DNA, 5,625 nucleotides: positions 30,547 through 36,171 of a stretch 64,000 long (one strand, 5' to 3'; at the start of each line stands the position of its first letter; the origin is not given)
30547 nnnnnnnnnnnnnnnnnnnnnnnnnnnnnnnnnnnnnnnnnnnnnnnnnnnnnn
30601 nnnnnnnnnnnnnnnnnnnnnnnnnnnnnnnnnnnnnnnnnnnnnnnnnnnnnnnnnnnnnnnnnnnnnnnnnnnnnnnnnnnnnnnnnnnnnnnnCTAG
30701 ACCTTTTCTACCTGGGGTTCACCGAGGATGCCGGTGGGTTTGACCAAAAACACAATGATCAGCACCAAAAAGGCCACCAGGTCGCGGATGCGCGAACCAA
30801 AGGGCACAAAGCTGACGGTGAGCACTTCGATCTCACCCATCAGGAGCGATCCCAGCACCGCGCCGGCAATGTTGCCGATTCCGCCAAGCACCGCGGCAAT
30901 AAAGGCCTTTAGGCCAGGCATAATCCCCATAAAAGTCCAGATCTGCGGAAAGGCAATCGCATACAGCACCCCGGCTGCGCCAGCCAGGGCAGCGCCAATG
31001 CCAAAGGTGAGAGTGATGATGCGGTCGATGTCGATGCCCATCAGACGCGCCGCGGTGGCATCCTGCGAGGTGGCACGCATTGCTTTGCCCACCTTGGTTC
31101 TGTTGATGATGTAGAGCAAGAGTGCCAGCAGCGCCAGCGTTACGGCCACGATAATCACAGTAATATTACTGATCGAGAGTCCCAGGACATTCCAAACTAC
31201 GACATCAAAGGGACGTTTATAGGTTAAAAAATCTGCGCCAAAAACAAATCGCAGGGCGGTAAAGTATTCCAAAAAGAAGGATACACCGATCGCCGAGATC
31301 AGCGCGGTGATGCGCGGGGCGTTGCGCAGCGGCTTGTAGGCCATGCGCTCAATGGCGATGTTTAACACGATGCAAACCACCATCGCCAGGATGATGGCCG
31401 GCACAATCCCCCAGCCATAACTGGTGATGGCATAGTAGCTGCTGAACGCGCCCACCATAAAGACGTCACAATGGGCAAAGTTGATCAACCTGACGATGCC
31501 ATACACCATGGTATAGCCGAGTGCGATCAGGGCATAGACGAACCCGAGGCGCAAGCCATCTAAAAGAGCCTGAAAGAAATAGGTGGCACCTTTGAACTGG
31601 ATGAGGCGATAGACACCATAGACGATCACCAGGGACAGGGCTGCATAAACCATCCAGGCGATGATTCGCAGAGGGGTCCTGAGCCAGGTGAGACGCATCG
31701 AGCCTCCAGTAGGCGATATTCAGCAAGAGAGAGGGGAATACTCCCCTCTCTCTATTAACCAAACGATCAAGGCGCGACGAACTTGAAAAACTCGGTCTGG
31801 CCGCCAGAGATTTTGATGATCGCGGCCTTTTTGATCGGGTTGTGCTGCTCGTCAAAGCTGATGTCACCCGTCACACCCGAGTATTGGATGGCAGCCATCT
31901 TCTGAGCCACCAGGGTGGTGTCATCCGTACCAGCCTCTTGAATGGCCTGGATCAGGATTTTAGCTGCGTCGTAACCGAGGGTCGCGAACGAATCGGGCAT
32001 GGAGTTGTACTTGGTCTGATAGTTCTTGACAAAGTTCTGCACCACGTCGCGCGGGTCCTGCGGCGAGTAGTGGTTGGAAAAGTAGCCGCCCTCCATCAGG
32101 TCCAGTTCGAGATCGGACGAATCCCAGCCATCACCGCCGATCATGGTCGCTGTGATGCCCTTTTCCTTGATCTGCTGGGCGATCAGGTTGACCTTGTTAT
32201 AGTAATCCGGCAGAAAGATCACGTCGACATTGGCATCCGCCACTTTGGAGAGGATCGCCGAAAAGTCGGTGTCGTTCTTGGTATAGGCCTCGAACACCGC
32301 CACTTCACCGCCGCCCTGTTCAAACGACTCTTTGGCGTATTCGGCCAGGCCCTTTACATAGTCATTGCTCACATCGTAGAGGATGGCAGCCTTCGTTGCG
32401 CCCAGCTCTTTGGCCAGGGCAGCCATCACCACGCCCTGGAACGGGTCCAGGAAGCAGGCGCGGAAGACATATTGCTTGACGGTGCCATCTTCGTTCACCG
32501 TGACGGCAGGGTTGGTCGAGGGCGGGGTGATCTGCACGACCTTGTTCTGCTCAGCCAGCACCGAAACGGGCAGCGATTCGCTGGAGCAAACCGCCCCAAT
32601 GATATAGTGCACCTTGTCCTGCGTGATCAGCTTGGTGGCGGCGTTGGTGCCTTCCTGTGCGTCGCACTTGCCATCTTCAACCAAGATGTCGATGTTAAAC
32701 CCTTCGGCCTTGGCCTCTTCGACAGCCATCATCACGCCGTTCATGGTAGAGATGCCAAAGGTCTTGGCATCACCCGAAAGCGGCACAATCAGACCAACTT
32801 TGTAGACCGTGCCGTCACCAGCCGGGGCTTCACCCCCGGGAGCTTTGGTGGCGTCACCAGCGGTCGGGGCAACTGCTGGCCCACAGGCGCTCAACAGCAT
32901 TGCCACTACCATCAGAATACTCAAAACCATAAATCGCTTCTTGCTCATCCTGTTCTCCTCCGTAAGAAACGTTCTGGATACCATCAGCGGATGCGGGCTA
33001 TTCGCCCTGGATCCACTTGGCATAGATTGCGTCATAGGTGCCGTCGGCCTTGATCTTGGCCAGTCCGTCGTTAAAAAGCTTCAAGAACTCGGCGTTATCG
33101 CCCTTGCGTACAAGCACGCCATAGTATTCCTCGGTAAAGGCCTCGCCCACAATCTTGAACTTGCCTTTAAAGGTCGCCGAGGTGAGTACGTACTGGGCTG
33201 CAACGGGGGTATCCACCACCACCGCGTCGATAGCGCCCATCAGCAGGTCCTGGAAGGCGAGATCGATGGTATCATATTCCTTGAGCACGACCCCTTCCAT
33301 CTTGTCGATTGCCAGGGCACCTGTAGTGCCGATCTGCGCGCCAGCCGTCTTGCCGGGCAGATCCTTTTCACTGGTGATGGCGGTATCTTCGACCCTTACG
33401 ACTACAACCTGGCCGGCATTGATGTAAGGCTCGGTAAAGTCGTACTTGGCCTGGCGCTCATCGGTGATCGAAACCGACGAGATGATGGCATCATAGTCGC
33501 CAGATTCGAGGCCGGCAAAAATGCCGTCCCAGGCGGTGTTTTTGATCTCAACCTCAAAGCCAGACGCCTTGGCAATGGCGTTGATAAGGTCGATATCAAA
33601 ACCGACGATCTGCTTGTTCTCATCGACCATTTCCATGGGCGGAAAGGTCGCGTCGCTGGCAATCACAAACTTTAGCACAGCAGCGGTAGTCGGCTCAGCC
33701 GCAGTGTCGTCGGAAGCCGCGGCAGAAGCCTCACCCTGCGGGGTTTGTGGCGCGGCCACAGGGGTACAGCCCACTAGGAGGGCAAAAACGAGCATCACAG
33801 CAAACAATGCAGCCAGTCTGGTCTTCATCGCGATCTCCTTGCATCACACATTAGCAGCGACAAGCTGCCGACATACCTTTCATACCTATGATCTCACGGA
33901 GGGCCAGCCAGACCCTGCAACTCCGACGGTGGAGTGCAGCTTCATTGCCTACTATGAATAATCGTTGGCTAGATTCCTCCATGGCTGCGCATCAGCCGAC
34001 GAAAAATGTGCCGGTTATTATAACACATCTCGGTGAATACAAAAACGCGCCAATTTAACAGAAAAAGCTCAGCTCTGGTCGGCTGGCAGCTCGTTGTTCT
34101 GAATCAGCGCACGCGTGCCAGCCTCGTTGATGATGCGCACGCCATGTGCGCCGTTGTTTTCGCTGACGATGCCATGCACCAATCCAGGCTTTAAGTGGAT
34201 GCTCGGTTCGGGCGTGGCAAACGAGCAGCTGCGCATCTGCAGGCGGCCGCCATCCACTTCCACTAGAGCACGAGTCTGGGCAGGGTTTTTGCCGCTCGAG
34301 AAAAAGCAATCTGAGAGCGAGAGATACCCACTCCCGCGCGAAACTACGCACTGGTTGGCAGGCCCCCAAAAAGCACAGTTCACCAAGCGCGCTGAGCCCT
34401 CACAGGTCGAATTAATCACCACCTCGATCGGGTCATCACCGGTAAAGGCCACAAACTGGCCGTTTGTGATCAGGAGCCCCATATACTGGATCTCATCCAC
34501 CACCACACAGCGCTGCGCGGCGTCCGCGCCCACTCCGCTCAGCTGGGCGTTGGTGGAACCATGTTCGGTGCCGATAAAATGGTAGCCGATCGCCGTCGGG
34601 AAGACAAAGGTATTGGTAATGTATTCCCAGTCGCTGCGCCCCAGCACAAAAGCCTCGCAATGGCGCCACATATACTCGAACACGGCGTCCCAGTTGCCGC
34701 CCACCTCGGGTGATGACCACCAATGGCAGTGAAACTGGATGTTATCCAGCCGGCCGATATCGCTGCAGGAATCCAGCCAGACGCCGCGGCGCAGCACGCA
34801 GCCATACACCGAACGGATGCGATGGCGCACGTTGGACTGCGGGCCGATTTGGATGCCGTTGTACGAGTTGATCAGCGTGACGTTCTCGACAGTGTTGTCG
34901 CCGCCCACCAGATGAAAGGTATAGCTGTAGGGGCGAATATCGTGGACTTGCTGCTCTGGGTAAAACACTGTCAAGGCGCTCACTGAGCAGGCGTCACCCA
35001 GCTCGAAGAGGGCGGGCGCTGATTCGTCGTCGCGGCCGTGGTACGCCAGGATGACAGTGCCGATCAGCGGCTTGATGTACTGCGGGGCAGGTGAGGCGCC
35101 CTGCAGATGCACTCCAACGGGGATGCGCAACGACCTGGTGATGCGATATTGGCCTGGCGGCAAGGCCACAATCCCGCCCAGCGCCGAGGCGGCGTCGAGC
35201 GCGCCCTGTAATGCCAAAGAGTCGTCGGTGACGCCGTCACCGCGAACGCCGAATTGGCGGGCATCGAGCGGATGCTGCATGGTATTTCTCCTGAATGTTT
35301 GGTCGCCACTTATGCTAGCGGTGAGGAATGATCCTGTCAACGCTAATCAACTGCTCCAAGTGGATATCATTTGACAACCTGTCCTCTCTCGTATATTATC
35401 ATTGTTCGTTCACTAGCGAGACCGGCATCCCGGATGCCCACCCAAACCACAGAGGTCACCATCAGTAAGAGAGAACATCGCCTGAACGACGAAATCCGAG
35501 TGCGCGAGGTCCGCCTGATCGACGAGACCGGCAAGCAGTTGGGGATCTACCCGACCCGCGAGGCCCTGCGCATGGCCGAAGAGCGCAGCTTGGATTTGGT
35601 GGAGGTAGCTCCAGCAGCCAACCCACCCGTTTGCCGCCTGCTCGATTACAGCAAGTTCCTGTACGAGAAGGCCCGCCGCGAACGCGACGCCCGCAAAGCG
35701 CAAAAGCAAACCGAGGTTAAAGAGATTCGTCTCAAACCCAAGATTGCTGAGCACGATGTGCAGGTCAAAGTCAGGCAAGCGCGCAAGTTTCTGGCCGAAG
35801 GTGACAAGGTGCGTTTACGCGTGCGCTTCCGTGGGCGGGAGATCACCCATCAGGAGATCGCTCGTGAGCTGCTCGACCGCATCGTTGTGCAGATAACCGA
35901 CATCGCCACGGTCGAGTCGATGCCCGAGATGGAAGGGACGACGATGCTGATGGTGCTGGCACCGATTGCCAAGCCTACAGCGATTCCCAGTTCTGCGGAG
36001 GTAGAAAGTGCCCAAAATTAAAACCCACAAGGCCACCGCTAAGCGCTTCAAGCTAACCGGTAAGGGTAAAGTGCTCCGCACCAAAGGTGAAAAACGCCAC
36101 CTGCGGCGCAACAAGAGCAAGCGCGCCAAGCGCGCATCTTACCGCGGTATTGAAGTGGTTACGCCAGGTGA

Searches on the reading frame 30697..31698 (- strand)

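Call 54: search_protein_families(library=pfam, proteins=[window:30697-31698:-], max_evalue=0.00001)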
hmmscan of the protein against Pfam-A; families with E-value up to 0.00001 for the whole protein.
window:30697-31698:- (333 aa): 1 family
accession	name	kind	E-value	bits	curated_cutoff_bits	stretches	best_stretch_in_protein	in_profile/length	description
PF02653.21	BPD_transp_2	-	1.5e-45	155.9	26.8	1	45-316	2-268/269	Branched-chain amino acid transport system / permease component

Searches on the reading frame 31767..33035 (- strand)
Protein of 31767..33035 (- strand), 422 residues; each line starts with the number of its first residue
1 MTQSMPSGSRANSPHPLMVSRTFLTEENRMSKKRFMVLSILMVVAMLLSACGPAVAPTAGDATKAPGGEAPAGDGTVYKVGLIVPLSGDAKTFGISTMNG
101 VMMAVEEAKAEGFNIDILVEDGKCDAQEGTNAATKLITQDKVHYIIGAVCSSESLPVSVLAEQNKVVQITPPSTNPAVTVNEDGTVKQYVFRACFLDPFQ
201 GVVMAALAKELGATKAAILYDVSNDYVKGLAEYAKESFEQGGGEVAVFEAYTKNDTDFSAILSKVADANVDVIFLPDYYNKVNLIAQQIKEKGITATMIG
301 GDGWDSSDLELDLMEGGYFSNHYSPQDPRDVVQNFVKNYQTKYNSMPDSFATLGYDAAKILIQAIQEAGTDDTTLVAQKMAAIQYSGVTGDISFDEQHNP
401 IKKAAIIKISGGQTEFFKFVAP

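Call 54: search_protein_families(library=pfam, proteins=[window:31767-33035:-], max_evalue=0.00001)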
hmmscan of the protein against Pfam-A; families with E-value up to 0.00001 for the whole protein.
window:31767-33035:- (422 aa): 3 families
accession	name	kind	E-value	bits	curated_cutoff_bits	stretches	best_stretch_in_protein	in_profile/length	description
PF13458.12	Peripla_BP_6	-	1.9e-58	199.2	31.7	1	78-412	2-342/343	Periplasmic binding protein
PF01094.35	ANF_receptor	-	3.2e-30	105.8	25.4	1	101-409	6-350/353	Receptor family ligand binding region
PF13433.12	Peripla_BP_5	-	7.3e-19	68.5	27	2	225-409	144-336/363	Periplasmic binding protein domain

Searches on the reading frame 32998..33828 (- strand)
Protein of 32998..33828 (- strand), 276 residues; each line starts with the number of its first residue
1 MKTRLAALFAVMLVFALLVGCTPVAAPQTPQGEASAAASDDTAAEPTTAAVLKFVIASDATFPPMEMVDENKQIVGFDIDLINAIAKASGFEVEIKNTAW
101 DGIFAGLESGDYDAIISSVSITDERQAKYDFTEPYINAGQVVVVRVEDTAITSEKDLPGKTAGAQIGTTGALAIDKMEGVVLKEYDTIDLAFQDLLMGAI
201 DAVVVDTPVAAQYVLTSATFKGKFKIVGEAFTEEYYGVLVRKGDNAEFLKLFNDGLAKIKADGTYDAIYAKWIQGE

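Call 54: search_protein_families(library=pfam, proteins=[window:32998-33828:-], max_evalue=0.00001)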
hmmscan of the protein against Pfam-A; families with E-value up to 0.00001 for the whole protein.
window:32998-33828:- (276 aa): 2 families
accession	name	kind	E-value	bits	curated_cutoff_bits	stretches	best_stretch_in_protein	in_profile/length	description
PF00497.25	SBP_bac_3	-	4.6e-44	149.8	26.4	1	55-274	2-131/132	Bacterial extracellular solute-binding proteins, family 3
PF10613.14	Lig_chan-Glu_bd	-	4.3e-11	43.4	30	1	66-146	20-113/115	Ligated ion channel L-glutamate- and glycine-binding site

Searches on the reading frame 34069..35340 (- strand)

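Call 54: search_protein_families(library=pfam, proteins=[window:34069-35340:-], max_evalue=0.00001)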
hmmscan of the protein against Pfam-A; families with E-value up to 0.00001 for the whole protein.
window:34069-35340:- (423 aa): 1 family
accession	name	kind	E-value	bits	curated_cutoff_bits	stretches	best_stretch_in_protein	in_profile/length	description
PF12708.12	Pect-lyase_RHGA_epim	-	1.7e-13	51.4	27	1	27-90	4-69/213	Rhamnogalacturonase A/epimerase, pectate lyase-like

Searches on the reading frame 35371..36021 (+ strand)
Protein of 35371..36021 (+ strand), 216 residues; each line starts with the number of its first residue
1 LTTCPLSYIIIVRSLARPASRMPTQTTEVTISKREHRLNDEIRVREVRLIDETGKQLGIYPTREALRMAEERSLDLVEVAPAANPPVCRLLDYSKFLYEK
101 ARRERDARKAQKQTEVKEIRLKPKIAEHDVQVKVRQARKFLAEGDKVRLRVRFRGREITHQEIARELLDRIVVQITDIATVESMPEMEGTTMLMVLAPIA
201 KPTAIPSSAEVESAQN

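Call 54: search_protein_families(library=pfam, proteins=[window:35371-36021:+], max_evalue=0.00001)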
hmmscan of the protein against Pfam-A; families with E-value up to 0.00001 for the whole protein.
window:35371-36021:+ (216 aa): 2 families
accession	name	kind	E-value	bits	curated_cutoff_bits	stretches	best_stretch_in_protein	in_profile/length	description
PF00707.27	IF3_C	-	1.3e-35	121.7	34.8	1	114-198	1-85/86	Translation initiation factor IF-3, C-terminal domain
PF05198.21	IF3_N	-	1.4e-32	112.1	26.9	1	38-107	1-70/70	Translation initiation factor IF-3, N-terminal domain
